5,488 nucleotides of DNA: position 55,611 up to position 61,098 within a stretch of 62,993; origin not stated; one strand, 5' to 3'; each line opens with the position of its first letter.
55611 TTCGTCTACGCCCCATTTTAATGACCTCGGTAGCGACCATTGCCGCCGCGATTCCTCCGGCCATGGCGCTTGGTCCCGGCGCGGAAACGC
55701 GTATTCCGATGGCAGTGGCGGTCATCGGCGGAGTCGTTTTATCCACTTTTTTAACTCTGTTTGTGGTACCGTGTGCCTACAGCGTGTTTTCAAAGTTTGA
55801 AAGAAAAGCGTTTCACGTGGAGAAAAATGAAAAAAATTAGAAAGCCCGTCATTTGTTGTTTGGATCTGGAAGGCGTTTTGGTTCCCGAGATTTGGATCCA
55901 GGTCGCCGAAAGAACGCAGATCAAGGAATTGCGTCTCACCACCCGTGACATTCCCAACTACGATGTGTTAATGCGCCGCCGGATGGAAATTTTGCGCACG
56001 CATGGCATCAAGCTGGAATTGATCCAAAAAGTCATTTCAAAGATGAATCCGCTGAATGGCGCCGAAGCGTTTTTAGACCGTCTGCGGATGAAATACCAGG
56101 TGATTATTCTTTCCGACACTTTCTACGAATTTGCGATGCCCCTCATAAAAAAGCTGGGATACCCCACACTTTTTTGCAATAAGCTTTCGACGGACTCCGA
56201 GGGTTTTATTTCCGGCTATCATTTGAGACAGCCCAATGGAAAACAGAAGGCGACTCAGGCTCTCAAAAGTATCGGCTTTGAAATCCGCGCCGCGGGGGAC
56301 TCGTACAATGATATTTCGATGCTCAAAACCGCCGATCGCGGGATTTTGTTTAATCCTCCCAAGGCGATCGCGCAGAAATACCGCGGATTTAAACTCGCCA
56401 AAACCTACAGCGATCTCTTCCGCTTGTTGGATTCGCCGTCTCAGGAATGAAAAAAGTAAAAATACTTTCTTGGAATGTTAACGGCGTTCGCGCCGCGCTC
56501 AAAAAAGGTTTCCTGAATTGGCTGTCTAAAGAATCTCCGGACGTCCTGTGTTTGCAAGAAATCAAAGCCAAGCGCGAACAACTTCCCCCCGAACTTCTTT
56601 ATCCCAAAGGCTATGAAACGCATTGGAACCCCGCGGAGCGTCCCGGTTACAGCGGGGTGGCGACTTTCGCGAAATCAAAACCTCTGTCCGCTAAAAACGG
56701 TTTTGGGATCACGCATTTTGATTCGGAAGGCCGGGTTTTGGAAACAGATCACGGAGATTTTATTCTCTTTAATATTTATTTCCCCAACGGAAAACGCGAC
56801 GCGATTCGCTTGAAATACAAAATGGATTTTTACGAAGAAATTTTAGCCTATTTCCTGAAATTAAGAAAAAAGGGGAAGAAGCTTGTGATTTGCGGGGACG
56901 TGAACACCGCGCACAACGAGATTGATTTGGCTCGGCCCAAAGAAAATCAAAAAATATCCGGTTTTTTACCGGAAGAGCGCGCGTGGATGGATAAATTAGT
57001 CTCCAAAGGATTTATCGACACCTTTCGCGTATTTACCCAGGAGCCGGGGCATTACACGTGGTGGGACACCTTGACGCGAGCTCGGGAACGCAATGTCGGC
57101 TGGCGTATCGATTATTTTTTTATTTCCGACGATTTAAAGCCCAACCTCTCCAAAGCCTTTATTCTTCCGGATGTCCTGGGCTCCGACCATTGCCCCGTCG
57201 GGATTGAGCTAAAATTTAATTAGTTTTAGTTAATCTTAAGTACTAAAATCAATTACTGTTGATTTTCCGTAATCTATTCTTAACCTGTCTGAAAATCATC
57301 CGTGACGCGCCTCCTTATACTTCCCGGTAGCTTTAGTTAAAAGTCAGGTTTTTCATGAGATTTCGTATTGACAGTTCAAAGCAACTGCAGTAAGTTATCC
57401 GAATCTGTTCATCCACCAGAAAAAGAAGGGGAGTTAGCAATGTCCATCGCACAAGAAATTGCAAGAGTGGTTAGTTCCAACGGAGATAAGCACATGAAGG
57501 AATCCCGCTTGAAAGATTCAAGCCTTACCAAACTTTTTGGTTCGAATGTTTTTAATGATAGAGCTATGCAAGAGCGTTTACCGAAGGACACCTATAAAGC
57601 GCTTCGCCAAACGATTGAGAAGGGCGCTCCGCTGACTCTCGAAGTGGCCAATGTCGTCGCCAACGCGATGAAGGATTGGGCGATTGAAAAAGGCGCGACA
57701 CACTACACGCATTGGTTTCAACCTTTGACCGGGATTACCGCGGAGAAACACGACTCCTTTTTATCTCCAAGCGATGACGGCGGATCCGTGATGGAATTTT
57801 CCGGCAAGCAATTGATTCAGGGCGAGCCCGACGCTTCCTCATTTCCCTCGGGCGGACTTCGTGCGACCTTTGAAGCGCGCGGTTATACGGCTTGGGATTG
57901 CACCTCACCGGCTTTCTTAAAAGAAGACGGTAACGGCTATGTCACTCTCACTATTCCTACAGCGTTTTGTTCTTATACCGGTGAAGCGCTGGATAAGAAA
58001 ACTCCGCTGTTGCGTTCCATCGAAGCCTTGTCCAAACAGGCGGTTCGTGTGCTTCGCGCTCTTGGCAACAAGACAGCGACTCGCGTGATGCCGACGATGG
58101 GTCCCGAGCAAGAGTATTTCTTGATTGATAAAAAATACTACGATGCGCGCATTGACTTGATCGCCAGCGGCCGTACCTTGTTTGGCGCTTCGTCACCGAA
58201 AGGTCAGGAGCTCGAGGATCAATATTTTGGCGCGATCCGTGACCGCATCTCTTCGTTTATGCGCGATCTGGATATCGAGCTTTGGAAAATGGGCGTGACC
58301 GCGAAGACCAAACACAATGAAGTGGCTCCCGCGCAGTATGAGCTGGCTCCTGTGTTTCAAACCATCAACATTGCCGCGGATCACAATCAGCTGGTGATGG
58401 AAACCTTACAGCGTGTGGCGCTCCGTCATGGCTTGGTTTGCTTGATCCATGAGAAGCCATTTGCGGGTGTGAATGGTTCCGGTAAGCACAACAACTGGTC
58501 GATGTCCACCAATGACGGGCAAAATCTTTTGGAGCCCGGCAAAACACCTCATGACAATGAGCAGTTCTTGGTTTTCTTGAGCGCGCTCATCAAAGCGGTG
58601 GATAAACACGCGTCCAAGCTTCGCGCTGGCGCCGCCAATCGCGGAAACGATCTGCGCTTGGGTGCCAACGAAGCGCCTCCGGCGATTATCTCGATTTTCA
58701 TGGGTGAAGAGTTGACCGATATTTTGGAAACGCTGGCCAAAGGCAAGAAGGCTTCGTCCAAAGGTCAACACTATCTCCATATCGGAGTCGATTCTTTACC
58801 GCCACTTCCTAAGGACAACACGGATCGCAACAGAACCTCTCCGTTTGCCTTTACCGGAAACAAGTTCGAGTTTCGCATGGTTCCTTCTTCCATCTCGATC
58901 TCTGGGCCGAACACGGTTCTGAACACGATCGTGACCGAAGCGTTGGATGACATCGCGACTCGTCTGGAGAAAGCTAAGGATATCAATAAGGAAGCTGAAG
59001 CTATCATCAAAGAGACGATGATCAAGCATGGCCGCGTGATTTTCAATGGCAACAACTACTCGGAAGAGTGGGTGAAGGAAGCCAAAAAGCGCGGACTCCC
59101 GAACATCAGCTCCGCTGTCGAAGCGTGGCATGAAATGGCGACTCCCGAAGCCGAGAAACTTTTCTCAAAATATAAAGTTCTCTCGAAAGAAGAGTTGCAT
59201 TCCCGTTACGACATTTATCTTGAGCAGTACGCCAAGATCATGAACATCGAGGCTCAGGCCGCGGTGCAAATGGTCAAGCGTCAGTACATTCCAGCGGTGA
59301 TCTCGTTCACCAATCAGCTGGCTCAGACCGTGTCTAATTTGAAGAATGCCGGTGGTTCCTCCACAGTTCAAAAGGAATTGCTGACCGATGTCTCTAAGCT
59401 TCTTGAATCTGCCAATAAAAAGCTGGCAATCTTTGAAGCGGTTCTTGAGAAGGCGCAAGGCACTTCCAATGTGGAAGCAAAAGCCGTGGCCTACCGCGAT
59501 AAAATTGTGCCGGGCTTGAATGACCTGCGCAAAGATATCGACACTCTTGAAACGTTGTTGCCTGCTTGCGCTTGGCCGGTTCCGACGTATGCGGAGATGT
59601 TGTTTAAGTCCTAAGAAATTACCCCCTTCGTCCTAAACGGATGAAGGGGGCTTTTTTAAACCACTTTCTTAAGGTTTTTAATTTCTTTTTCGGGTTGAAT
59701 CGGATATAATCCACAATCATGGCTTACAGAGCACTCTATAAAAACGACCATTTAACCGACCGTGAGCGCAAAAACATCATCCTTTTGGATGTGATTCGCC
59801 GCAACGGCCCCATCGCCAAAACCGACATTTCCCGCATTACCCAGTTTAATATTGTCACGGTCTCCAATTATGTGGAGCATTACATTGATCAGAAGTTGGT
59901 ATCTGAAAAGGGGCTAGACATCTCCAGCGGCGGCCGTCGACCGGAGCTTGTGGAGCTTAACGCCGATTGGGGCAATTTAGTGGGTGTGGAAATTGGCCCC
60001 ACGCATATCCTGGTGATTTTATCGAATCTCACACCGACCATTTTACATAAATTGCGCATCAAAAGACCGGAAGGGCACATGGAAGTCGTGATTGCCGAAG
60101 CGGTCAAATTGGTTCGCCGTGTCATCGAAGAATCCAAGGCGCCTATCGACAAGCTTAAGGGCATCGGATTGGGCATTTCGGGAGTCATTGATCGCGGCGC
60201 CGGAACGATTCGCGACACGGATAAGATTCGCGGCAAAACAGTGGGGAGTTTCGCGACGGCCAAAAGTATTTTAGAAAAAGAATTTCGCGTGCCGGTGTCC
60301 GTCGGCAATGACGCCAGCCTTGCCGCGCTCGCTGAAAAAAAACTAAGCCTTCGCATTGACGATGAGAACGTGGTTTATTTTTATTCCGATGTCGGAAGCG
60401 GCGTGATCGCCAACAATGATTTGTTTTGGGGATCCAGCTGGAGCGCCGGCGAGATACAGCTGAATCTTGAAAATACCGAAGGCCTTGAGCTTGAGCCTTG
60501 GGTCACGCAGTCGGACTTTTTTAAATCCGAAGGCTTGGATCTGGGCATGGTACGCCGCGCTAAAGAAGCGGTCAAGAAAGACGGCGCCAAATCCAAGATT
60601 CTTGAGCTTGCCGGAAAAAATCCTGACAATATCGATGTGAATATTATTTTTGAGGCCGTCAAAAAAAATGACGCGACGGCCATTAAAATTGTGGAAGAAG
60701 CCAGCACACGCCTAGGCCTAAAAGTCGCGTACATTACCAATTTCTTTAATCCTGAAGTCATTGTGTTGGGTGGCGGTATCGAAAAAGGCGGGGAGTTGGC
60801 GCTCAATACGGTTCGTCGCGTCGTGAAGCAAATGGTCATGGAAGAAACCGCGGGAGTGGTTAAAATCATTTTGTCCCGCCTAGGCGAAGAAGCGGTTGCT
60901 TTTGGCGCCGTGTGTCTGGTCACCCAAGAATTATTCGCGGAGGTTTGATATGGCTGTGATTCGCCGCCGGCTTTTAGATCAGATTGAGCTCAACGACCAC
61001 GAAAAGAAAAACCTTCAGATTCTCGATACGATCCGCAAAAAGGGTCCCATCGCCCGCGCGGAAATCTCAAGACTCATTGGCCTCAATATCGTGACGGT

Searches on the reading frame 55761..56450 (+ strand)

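Call 14: search_protein_families(library=pfam, proteins=[window:55761-56450:+], max_evalue=0.001)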
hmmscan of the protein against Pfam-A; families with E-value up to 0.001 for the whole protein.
window:55761-56450:+ (229 aa): 2 families
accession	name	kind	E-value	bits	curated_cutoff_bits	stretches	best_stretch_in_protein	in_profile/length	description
PF00702.32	Hydrolase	-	1.9e-10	41.9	26.4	1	70-192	54-191/191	haloacid dehalogenase-like hydrolase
PF12710.13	HAD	-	1.6e-06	29.1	27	1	63-189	45-189/189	haloacid dehalogenase-like hydrolase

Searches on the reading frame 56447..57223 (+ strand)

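Call 14: search_protein_families(library=pfam, proteins=[window:56447-57223:+], max_evalue=0.001)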
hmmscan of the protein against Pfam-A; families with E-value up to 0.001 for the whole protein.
window:56447-57223:+ (258 aa): 2 families
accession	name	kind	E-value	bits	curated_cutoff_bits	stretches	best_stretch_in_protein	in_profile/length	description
PF03372.29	Exo_endo_phos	-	2.8e-36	125.7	24.5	1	7-248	1-225/225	Endonuclease/Exonuclease/phosphatase family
PF14529.12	Exo_endo_phos_2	-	7.6e-05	23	27.4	0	107-251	3-116/117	Endonuclease-reverse transcriptase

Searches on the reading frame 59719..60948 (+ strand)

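Call 14: search_protein_families(library=pfam, proteins=[window:59719-60948:+], max_evalue=0.001)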
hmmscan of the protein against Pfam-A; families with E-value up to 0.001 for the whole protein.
window:59719-60948:+ (409 aa): 1 family
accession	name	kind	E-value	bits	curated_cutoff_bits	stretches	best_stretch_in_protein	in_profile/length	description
PF00480.26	ROK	-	7.7e-38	131.1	22.9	2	88-246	2-155/294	ROK family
